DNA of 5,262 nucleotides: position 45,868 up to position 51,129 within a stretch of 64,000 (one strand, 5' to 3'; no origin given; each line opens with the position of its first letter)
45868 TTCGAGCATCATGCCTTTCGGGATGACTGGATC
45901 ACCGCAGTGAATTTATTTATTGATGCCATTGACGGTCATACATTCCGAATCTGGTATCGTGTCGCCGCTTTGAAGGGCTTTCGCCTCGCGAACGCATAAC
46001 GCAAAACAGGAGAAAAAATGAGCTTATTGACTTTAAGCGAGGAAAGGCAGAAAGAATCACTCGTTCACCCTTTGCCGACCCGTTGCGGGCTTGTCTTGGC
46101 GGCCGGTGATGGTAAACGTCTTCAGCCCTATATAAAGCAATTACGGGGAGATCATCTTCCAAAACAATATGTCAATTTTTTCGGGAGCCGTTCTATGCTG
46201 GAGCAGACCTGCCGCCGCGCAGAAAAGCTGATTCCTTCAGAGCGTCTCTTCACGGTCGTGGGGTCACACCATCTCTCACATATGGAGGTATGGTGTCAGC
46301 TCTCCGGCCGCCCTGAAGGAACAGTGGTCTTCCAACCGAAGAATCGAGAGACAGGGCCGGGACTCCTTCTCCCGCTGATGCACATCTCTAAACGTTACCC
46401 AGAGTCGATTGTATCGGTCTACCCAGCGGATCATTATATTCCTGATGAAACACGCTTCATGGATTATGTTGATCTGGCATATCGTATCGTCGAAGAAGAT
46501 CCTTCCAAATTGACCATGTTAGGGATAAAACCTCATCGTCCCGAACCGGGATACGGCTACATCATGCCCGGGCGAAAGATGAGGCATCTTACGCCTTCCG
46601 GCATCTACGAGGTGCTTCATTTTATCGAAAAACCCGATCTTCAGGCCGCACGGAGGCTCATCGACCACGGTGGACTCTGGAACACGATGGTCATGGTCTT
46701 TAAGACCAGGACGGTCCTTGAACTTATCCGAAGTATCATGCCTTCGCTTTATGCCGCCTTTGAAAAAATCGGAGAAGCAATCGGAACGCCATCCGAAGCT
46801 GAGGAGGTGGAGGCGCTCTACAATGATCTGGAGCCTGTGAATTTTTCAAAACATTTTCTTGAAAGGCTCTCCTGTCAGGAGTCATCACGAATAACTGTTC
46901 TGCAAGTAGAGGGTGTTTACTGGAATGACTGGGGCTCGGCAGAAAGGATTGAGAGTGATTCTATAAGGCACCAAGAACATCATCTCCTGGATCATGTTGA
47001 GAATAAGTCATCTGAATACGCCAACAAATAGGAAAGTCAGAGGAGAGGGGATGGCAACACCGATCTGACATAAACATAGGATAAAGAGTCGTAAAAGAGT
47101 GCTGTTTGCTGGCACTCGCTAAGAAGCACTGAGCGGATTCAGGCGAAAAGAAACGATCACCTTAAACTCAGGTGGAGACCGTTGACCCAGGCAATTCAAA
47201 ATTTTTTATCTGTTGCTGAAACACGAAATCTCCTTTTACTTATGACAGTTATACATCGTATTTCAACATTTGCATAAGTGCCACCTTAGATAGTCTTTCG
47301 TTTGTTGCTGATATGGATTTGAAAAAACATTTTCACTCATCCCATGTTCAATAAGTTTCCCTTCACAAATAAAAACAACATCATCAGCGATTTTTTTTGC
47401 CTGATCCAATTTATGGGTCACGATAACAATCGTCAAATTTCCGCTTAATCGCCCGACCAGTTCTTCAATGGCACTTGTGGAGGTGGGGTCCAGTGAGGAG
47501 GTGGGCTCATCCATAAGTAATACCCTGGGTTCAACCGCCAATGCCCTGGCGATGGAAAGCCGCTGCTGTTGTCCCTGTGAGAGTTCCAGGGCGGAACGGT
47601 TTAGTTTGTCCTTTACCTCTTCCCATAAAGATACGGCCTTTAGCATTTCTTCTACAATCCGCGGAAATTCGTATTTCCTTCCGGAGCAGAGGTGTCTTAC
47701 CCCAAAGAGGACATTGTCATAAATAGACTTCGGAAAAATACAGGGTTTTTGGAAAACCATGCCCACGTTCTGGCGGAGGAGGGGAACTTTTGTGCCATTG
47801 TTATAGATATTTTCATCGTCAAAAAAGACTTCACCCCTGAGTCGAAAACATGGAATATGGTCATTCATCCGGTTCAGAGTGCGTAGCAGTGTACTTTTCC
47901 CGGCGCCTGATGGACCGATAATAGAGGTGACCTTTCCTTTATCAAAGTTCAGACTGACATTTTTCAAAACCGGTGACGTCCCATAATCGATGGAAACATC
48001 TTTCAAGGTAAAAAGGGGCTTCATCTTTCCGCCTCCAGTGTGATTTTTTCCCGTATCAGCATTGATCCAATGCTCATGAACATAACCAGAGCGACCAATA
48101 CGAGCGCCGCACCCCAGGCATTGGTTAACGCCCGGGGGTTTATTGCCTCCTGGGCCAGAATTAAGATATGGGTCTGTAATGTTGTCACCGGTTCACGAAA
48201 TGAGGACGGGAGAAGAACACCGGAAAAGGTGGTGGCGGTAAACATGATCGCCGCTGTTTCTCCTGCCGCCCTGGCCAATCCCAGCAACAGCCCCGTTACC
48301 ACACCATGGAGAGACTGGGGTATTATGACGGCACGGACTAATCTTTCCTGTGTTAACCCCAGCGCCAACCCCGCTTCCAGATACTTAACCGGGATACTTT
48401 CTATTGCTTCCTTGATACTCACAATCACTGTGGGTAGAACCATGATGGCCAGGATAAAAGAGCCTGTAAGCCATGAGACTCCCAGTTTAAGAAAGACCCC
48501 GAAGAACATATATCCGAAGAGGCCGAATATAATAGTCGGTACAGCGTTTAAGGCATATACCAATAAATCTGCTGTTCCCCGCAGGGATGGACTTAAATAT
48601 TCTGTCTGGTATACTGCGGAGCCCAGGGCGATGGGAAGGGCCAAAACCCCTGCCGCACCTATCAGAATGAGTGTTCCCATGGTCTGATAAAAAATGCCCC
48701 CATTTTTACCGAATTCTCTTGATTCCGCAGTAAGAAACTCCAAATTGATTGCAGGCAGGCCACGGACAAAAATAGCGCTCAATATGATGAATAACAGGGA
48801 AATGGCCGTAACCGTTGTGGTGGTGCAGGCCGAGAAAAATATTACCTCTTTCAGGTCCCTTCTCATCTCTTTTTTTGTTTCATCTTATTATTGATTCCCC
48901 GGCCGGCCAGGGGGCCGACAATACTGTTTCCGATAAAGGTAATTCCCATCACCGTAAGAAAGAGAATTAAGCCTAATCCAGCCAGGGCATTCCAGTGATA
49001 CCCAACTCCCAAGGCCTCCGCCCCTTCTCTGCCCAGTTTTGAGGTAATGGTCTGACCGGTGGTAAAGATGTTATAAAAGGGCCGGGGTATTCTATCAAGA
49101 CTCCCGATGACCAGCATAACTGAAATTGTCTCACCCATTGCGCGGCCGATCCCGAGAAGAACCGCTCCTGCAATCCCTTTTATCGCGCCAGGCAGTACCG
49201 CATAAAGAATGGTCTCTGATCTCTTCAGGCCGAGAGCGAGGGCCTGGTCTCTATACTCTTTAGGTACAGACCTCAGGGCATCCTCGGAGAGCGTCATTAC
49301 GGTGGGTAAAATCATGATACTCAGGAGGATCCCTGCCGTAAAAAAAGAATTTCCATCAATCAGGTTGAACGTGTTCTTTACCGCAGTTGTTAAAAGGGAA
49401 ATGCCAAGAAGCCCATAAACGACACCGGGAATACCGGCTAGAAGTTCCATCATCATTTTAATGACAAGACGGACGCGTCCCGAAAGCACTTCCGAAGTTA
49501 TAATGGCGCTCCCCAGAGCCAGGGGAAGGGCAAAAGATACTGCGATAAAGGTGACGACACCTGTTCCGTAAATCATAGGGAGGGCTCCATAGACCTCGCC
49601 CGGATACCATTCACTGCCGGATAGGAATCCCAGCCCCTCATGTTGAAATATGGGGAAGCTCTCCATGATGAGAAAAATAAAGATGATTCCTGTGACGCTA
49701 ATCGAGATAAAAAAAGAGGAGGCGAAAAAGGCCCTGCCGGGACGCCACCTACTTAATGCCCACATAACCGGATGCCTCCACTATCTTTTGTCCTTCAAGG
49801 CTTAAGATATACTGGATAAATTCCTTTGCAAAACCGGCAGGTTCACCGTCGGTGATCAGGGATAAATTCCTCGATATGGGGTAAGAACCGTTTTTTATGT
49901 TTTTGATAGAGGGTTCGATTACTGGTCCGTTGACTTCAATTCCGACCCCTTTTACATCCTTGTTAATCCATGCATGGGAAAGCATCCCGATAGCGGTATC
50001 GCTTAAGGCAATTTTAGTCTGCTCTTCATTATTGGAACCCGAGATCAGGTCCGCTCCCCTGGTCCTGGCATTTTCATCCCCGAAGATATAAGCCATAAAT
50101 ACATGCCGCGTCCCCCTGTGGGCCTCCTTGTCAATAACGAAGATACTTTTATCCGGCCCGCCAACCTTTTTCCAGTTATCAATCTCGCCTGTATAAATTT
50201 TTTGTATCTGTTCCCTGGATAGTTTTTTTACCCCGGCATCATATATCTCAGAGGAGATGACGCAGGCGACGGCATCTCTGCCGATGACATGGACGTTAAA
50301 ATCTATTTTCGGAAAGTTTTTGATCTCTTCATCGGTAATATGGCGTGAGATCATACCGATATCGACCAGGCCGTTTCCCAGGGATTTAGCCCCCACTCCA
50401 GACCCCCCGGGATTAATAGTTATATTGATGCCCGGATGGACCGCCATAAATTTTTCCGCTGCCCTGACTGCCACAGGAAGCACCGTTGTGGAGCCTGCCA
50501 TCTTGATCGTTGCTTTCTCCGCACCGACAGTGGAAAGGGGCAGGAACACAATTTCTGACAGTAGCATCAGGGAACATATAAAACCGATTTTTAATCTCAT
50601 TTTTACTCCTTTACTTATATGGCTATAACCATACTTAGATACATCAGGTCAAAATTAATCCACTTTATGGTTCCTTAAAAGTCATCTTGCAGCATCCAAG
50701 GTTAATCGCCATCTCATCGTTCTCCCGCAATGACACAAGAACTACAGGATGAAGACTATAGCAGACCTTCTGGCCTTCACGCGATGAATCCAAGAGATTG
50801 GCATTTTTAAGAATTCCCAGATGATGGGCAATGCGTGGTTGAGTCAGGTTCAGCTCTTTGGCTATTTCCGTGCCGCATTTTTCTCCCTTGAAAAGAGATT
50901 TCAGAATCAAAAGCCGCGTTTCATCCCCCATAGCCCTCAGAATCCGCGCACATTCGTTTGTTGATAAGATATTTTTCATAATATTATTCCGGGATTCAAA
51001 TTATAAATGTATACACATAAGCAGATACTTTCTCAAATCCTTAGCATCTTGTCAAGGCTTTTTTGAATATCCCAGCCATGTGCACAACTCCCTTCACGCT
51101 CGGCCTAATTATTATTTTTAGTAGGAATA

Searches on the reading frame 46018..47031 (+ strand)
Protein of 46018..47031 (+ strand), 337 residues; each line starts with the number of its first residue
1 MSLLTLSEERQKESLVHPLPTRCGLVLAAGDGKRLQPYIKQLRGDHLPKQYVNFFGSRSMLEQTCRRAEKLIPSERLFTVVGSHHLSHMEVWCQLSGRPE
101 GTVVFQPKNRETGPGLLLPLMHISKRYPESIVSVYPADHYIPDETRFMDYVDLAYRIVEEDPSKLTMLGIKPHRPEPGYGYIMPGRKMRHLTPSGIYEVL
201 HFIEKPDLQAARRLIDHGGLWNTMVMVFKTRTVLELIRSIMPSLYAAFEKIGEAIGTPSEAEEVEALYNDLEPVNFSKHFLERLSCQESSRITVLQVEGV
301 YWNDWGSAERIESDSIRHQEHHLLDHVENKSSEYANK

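Call 71: search_protein_families(library=pfam, proteins=[window:46018-47031:+], max_evalue=0.001)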
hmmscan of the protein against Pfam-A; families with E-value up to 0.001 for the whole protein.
window:46018-47031:+ (337 aa): 1 family
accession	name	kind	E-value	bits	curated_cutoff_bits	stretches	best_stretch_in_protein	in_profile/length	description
PF00483.29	NTP_transferase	-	2.7e-16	60.4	21.2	1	24-309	2-233/245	Nucleotidyl transferase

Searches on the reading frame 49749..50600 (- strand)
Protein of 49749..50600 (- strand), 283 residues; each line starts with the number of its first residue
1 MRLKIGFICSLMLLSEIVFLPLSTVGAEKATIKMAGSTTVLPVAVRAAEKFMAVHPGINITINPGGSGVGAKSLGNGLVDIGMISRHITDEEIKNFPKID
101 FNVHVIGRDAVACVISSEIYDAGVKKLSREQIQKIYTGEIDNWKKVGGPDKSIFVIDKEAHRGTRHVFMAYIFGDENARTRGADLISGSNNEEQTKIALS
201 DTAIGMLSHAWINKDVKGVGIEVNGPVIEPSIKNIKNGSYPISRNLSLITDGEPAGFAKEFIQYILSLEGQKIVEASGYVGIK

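Call 71: search_protein_families(library=pfam, proteins=[window:49749-50600:-], max_evalue=0.001)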
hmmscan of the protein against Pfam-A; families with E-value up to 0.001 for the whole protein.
window:49749-50600:- (283 aa): 4 families
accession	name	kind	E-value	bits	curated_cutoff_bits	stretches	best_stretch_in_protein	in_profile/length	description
PF12849.12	PBP_like_2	-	2.7e-35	122.9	27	1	26-267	6-265/267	PBP superfamily domain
PF01547.30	SBP_bac_1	-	7.9e-07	29.8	26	0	169-272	195-307/307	Bacterial extracellular solute-binding protein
PF13531.11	SBP_bac_11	-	4.2e-06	27.1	25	0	240-279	185-226/227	Bacterial extracellular solute-binding protein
PF12727.12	PBP_like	-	5.7e-06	26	27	1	48-208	1-150/193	PBP superfamily domain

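Call 73: search_protein_families(library=ncbifam, proteins=[window:49749-50600:-], max_evalue=0.001)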
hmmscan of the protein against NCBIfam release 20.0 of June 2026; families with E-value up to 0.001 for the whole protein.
window:49749-50600:- (283 aa): 4 families
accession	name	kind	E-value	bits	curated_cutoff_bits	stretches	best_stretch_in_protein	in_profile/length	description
TIGR02136.1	ptsS_2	subfamily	2.3e-58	197.7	206.6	1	28-280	35-293/295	phosphate ABC transporter substrate-binding protein PstS family protein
TIGR00975.1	3a0107s03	equivalog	1.8e-12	47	205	1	32-171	1-149/315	phosphate ABC transporter substrate-binding protein PstS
TIGR04505.1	PtsS_plasma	equivalog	1.8e-08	34.2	175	1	11-95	10-93/334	phosphate ABC transporter substrate-binding protein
NF008171.0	PRK10918.1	equivalog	7.5e-05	21.9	339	1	22-172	18-174/346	phosphate ABC transporter substrate-binding protein PstS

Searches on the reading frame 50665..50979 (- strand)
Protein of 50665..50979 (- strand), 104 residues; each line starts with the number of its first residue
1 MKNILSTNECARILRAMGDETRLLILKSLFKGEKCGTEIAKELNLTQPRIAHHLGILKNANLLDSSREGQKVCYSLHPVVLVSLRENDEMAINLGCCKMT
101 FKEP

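Call 72: search_protein_families(library=pfam, proteins=[window:50665-50979:-], max_evalue=0.01)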
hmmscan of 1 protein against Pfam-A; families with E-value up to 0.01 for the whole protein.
window:50665-50979:- (104 aa): 3 families
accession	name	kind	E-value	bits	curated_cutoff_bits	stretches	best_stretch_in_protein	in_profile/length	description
PF01022.26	HTH_5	-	7.7e-15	54.9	22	1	19-64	1-46/47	Bacterial regulatory protein, arsR family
PF12840.13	HTH_20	-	0.00067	20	27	1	17-64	1-49/51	Helix-turn-helix domain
PF13412.12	HTH_24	-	0.0041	17.1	21.9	1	19-62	2-46/48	Winged helix-turn-helix DNA-binding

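Call 73: search_protein_families(library=ncbifam, proteins=[window:50665-50979:-], max_evalue=0.001)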
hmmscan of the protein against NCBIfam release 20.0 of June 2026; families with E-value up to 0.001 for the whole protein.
window:50665-50979:- (104 aa): 10 families
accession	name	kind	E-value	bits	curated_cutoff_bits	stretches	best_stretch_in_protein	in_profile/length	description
NF033788.1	HTH_metalloreg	subfamily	1.1e-22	79.6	55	1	11-81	2-73/77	metalloregulator ArsR/SmtB family transcription factor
NF033789.1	repress_SdpR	subfamily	9.6e-18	63.9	100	1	14-81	2-69/79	autorepressor SdpR family transcription factor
NF045707.1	Dbac_1936_reg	equivalog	4.8e-13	49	115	1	8-94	5-92/99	ArsR/SmtB-type metalloregulator TsoR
NF047906.1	CdPbTransRegCmtR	equivalog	1.3e-11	44.4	150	1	10-79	11-80/104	Cd(II)/Pb(II)-sensing metalloregulatory transcriptional regulator CmtR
NF007528.0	PRK10141.1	subfamily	4.9e-11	42.5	97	1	11-80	7-77/117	metalloregulator ArsR/SmtB family transcription factor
NF041413.1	ArsR_Rv2640c_fam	equivalog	8.7e-11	42.2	155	1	9-86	31-111/118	Rv2640c family ArsR-like transcriptional regulator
NF040642.1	sulf_sens_BigR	equivalog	1.1e-10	41.4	155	1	7-76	7-76/95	sulfite-sensing transcriptional repressor BigR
TIGR01884.1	cas_HTH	subfamily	9.7e-06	25.1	60.2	1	11-68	133-192/202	CRISPR-associated CARF protein Csa3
NF053602.1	Phr_regulator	exception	3.5e-05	23.5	320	1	10-67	2-59/191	heat shock transcription regulator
NF052532.1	TransRegPagRBaca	equivalog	4.8e-05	23.4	170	1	8-77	15-84/99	transcriptional repressor PagR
